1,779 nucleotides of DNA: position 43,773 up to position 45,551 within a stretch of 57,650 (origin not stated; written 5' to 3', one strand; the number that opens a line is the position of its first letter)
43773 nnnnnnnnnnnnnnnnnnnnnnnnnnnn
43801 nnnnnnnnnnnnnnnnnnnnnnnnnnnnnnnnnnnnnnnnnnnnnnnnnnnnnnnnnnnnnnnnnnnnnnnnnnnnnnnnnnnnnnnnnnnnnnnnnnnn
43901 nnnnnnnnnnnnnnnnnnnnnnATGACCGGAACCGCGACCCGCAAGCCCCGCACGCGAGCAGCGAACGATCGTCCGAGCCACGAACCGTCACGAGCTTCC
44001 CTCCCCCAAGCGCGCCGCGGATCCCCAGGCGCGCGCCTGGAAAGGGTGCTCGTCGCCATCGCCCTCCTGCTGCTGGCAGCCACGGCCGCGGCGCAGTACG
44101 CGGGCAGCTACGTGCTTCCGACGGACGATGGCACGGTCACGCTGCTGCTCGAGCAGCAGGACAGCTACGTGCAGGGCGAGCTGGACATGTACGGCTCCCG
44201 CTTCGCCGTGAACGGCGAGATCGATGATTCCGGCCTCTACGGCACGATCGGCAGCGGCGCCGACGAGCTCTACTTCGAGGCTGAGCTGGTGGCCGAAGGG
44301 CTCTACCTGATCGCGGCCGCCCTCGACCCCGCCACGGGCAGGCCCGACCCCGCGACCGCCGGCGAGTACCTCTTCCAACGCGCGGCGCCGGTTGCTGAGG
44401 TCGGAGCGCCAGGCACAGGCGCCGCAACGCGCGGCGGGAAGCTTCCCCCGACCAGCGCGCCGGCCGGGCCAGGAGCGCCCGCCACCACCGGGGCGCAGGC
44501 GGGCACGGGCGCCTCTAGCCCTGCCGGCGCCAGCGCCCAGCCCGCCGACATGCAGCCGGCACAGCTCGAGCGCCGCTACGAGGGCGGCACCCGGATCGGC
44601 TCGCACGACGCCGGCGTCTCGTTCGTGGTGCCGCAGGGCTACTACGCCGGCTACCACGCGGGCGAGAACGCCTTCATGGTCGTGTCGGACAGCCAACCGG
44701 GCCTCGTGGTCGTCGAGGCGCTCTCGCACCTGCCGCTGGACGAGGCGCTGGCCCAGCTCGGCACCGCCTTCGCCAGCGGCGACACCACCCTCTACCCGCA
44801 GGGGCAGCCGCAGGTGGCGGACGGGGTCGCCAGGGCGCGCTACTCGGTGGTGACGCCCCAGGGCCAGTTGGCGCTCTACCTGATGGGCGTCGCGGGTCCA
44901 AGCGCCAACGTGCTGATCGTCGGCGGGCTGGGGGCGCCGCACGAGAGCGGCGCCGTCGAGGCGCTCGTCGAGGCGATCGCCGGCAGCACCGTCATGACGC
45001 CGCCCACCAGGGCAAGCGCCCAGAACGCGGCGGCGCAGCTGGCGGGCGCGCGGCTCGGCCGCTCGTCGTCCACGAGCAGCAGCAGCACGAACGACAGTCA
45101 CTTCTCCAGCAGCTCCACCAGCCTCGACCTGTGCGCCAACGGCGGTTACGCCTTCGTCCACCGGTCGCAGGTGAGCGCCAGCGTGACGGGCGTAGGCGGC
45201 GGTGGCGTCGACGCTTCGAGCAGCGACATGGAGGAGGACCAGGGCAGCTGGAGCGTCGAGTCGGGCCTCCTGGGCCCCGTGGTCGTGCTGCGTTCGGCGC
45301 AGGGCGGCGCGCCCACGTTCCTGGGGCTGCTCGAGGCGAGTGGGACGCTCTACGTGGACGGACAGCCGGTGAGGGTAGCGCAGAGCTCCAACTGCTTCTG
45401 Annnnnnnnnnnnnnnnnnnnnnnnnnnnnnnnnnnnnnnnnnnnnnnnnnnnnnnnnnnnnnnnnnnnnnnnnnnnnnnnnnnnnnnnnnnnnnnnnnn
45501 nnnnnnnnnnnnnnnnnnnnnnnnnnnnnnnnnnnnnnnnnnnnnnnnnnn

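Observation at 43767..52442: Same-strand cluster of secreted protein, Ig/PPC lipoprotein, AfsR-like STAND regulator, small protein and membrane M28 peptidase: candidate undescribed extracytoplasmic module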

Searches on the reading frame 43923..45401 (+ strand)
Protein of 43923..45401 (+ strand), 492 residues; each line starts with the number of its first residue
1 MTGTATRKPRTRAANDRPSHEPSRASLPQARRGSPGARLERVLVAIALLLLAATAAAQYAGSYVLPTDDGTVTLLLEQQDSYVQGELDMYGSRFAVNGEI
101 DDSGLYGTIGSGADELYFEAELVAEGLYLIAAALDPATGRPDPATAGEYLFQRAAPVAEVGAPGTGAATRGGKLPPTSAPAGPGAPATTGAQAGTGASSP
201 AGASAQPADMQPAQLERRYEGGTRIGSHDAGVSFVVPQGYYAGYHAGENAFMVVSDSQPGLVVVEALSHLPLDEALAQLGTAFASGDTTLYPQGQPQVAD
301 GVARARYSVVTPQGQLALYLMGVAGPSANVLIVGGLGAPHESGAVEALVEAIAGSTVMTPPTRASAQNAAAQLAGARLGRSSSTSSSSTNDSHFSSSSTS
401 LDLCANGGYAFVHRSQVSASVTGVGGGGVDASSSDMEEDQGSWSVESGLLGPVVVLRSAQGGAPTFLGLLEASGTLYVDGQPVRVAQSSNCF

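Call 8: search_protein_families(library=pfam, proteins=[window:43923-45401:+], max_evalue=0.01)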
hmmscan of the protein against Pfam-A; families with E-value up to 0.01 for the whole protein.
window:43923-45401:+ (492 aa): 0 families

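Call 20: find_homologous_proteins(query=window:43923-45401:+, max_evalue=0.001)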
Query window:43923-45401:+ (492 aa): 13 proteins with E <= 0.001 among 8000 candidates.
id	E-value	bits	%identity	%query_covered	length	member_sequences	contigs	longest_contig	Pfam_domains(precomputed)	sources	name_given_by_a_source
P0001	0.0e+0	1041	100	100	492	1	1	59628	-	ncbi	-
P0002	3.0e-141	490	56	88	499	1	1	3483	-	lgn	-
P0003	7.0e-130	452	53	93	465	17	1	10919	-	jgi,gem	-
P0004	5.1e-126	440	49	98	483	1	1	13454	-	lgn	-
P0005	8.1e-123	429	51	90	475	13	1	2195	-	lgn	-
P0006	1.6e-122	428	51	93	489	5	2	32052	-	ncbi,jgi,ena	ncbi:MAG: hypothetical protein WDA15_03700 [Trueperaceae bacterium]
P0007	6.2e-120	420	53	88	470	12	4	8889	-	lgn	-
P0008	1.4e-119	418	52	89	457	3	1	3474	-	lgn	-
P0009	6.1e-116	407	48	95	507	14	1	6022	PF02095.22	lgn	-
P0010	5.8e-115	403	49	91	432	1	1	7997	-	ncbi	-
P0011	2.5e-106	375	48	87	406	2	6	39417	-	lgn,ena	-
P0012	1.3e-83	300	56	58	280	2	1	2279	-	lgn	-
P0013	1.1e-80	290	56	56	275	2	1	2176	-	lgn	-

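Call 22: find_encoding_contigs(protein=P0001, flank=10000, max_places=3)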
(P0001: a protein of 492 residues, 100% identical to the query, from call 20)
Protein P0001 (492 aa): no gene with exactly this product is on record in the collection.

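Call 23: find_encoding_contigs(protein=P0006, flank=10000, max_places=3)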
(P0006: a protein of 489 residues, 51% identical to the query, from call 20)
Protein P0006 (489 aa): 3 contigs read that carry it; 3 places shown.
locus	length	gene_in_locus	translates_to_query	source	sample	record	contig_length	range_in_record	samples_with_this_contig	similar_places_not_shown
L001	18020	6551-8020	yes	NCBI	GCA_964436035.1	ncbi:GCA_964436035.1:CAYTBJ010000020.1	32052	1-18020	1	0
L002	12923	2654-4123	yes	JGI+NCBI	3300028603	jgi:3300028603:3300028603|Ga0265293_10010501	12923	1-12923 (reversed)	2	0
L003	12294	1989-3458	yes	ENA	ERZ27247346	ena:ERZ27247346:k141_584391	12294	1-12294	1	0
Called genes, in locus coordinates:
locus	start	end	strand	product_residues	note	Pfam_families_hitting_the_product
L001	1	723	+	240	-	?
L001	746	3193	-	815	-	PF27103:YTH3_C (weak)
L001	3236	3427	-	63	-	-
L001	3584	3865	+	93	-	-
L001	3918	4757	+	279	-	PF00563:EAL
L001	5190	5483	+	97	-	-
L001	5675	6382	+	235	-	PF00072:Response_reg, PF00196:GerE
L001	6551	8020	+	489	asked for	-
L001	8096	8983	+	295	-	-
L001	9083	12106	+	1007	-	PF03704:BTAD, PF00515:TPR_1 (faint), PF13374:TPR_10 (faint), PF13191:AAA_16, PF17874:TPR_MalT, PF13181:TPR_8 (faint), PF13424:TPR_12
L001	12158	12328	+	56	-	-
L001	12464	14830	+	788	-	PF04389:Peptidase_M28, PF05343:Peptidase_M42 (faint)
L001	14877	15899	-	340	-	PF02146:SIR2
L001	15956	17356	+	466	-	PF01523:PmbA_TldD_1st, PF19290:PmbA_TldD_2nd, PF19289:PmbA_TldD_3rd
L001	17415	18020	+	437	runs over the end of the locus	PF01523:PmbA_TldD_1st, PF19290:PmbA_TldD_2nd, PF19289:PmbA_TldD_3rd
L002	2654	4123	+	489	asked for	-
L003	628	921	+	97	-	-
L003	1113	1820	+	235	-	PF00072:Response_reg, PF00196:GerE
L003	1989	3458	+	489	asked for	-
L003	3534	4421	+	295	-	-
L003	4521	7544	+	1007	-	PF03704:BTAD, PF00515:TPR_1 (faint), PF13374:TPR_10 (faint), PF13191:AAA_16, PF17874:TPR_MalT, PF13181:TPR_8 (faint), PF13424:TPR_12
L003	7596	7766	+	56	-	-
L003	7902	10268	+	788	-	PF04389:Peptidase_M28, PF05343:Peptidase_M42 (faint)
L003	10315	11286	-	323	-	PF02146:SIR2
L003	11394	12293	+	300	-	?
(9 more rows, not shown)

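Call 24: find_encoding_contigs(protein=P0011, flank=10000, max_places=3)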
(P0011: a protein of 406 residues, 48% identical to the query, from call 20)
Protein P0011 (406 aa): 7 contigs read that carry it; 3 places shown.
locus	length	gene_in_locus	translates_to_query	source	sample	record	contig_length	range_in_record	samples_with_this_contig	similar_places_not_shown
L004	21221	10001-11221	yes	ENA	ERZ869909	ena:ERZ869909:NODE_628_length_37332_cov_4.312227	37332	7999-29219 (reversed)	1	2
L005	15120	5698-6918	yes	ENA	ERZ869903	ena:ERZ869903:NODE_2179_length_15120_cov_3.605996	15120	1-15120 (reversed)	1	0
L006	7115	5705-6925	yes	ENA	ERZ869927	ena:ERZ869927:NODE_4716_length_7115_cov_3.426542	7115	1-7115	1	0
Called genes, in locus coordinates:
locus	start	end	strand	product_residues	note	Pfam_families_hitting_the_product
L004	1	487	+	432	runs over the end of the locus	PF06808:DctM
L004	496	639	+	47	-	-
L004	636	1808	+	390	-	PF24827:AstE_AspA_cat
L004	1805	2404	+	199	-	-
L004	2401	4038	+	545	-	PF01019:G_glu_transpept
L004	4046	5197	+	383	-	PF08245:Mur_ligase_M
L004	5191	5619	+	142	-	PF14102:Caps_synth_CapC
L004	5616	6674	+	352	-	-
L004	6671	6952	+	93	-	-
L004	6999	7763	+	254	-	PF00902:TatC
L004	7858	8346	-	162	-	-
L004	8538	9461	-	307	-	PF00565:SNase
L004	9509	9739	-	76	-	PF07311:Dodecin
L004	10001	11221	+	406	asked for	-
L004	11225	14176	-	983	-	PF03704:BTAD, PF13191:AAA_16, PF13374:TPR_10 (faint), PF13424:TPR_12 (weak)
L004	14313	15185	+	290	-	PF00892:EamA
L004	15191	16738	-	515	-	-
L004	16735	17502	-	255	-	PF00005:ABC_tran, PF13304:AAA_21 (weak)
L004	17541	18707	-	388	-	PF13482:RNase_H_2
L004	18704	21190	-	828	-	PF00270:DEAD, PF00271:Helicase_C, PF22982:WHD_HRQ1 (weak), PF01844:HNH, PF09369:MZB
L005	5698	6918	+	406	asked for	-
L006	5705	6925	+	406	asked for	-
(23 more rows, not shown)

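Call 32: find_related_loci(query=A1, collection=genome_contigs, flank=10000)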
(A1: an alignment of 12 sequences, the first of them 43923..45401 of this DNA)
Query A1 (492 aa) in genome_contigs; peptide patterns used: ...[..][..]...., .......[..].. (x = any residue, [..] = any of these).
46 stretches matched a pattern; 8 encode a relative of the query (tblastn E <= 1e-3); 7 distinct loci.
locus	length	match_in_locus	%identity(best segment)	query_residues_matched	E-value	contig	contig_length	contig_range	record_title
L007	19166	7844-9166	51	51-491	2e-128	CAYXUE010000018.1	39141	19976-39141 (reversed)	MAG TPA_asm: uncultured bacterium isolate SRP187154_co1_292 genome assembly, contig: NODE_851_length_39141_cov_54.969580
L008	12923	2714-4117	51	35-491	3e-127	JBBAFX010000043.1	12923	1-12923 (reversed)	MAG: Trueperaceae bacterium isolate SO_2017_LW2_57 scaffold_10565_c1_LW138R_2017, whole genome shotgun sequence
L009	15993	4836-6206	52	17-491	2e-122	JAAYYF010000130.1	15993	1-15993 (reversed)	MAG: Deinococcales bacterium isolate AS06rmzACSIP_210 320912_AS06, whole genome shotgun sequence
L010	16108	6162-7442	53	59-491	7e-120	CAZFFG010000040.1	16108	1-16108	MAG TPA_asm: uncultured bacterium isolate SRP268622_co1_393 genome assembly, contig: NODE_8103_length_16108_cov_21.24201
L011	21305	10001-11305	48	36-491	3e-116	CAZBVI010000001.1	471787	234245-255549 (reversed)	MAG TPA_asm: uncultured bacterium isolate binchicken_co324_45 genome assembly, contig: NODE_5_length_471787_cov_9.233724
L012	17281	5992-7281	51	59-492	4e-116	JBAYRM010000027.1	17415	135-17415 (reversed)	MAG: Trueperaceae bacterium isolate SO_2016_LW2_42 scaffold06238_LW138R_2016, whole genome shotgun sequence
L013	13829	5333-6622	52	42-491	1e-110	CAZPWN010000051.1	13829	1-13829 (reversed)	MAG TPA_asm: uncultured bacterium isolate SRP220891_co3_387 genome assembly, contig: NODE_6446_length_13829_cov_17.32721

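Call 36: search_protein_families(library=ncbifam, proteins=[window:43923-45401:+], max_evalue=0.1)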
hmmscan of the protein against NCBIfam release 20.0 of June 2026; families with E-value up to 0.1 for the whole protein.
window:43923-45401:+ (492 aa): 0 families

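Call 48: predict_structure(alignment_id=A1)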
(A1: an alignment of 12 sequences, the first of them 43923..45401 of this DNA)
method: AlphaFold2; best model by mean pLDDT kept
length: 492 residues; sequences in the alignment: 12
mean_pLDDT: 78.1   pTM: 0.54
mean pLDDT of the five models: 78.1, 76.3, 76.2, 75.8, 74.8
residues with pLDDT >= 90: 214; 70-90: 160; 50-70: 28; < 50: 90
segments of 3 or more residues with pLDDT < 50: 1-37, 50-55, 157-203
pLDDT, mean of each block of 10 residues (from residue 1): 36 37 38 44 58 61 86 92 92 92 91 84 91 86 90 66 32 37 38 32 63 90 93 95 83 92 87 75 73 88 90 87 89 92 95 93 89 95 82 89 96 91 76 92 93 93 88 84 91 74
secondary structure, 60 per line:
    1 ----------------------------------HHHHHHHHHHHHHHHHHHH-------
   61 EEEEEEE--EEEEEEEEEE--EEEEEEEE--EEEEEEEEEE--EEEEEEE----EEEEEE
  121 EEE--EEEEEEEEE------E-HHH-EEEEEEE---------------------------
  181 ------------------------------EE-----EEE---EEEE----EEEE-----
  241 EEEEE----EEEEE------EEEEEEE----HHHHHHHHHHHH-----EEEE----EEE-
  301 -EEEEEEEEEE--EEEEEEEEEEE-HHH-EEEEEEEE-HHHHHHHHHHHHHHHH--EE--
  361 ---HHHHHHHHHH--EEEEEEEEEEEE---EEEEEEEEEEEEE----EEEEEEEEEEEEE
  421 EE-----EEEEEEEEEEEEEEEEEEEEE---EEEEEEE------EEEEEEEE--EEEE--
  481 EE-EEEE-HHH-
elements in order: H35-53 E61-67 E70-79 E82-89 E92-101 E104-110 E115-123 E126-134 E147-153 E218-220 E224-227 E232-235 E241-245 E250-254 E261-267 H272-283 E289-292 E297-299 E302-311 E314-324 E330-337 H339-354 H364-373 E376-387 E391-403 E408-422 E428-448 E452-458 E465-472 E475-478 E484-487

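Call 52: fold_search(model_id=the predicted structure, library=pdb)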
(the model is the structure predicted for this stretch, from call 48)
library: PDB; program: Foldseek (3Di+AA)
matches with E <= 10: 1161; with E <= 0.001: 1
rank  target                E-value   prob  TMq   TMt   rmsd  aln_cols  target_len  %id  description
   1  2lnj_MODEL_1_A        3.8e-04  1.00  0.22  0.56   4.9       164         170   15  Solution Structure of Cyanobacterial PsbP (CyanoP) from Synechocystis sp. PCC 6803 (released 2012-06-06)
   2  8z9d_P                1.1e-03  1.00  0.22  0.48   5.2       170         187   10  cryo-EM structure of PSII-LHCII megacomplex from spinach (released 2024-11-13)
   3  9grx_0                1.4e-03  1.00  0.21  0.56   4.8       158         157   11  NDH-PSI-LHCI supercomplex from S. oleracea (released 2025-02-12)
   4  2xb3                  1.5e-03  1.00  0.20  0.51   6.1       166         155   16  The Structure of Cyanobacterial PsbP (released 2010-08-25)
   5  5zx9                  1.9e-03  1.00  0.22  0.56   5.1       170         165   19  Crystal structure of apo form fibronectin-binding protein Apa from Mycobacterium tuberculosis (released 2019-05-29)
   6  3jcu_P                1.9e-03  1.00  0.22  0.53   4.9       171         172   10  Cryo-EM structure of spinach PSII-LHCII supercomplex at 3.2 Angstrom resolution (released 2016-05-25)
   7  6kac_P                2.2e-03  1.00  0.23  0.52   4.4       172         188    8  Cryo-EM structure of the C2S2-type PSII-LHCII supercomplex from Chlamydomonas reihardtii (released 2019-10-23)
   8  9gnw_P                2.8e-03  1.00  0.23  0.51   4.6       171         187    7  Universal PSII assembly intermediate (released 2025-09-17)
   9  2vu4                  5.7e-03  1.00  0.20  0.51   5.5       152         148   11  Structure of PsbP protein from Spinacia oleracea at 1.98 A resolution (released 2009-07-21)
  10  9i4t_P                6.3e-03  1.00  0.22  0.54   4.6       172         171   10  Photosystem II from Arabidopsis thaliana (released 2026-03-25)
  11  7pi0_P                8.8e-03  1.00  0.22  0.49   4.9       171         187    6  Unstacked compact Dunaliella PSII (released 2022-08-17)
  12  4rti                  8.8e-03  1.00  0.22  0.49   5.5       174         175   10  The crystal structure of PsbP from Spinacia oleracea (released 2015-03-11)
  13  1v2b_A                9.2e-03  1.00  0.21  0.52   5.5       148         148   11  Crystal Structure of PsbP Protein in the Oxygen-Evolving Complex of Photosystem II from Higher Plants (released 2004-05-18)
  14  5xnl_P                1.4e-02  1.00  0.22  0.48   5.1       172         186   10  Structure of stacked C2S2M2-type PSII-LHCII supercomplex from Pisum sativum (released 2017-09-20)
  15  5zxa                  1.6e-02  1.00  0.20  0.53   5.4       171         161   16  Crystal structure of fibronectin-binding protein Apa mutant from Mycobacterium tuberculosis (released 2019-05-29)
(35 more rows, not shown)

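Call 76: search_protein_representatives(alignment_id=A1)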
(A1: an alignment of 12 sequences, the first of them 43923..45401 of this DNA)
Query: 12 sequences, 462 profile positions. Proteins with E-value up to 0.001 (for the whole library): 999; up to 1e-10: 348; up to 1e-30: 43. The best 150 are listed.
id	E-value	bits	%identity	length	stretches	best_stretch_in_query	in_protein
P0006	1.1e-213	727.0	-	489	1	2-462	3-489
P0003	1.8e-189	647.1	-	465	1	3-462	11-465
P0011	6.3e-181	618.9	-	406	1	48-462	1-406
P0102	1.1e-132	459.9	-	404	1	19-462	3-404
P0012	6.4e-123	427.7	-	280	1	180-461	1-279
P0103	1.3e-86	308.0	-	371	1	155-461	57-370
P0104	4.8e-63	230.3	-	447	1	24-461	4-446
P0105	3.4e-56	207.7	-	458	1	21-461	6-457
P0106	1.5e-50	189.1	-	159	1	11-159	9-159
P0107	3.5e-49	184.6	-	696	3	184-451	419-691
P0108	9.3e-48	179.9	-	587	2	51-461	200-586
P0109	1.0e-46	176.5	-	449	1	31-436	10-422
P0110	9.0e-46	173.4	-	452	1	23-461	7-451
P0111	2.0e-45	172.2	-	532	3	153-461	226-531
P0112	8.6e-43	163.5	-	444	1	22-462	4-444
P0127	2.9e-34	135.4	-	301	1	173-461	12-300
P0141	1.6e-30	123.1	-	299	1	181-461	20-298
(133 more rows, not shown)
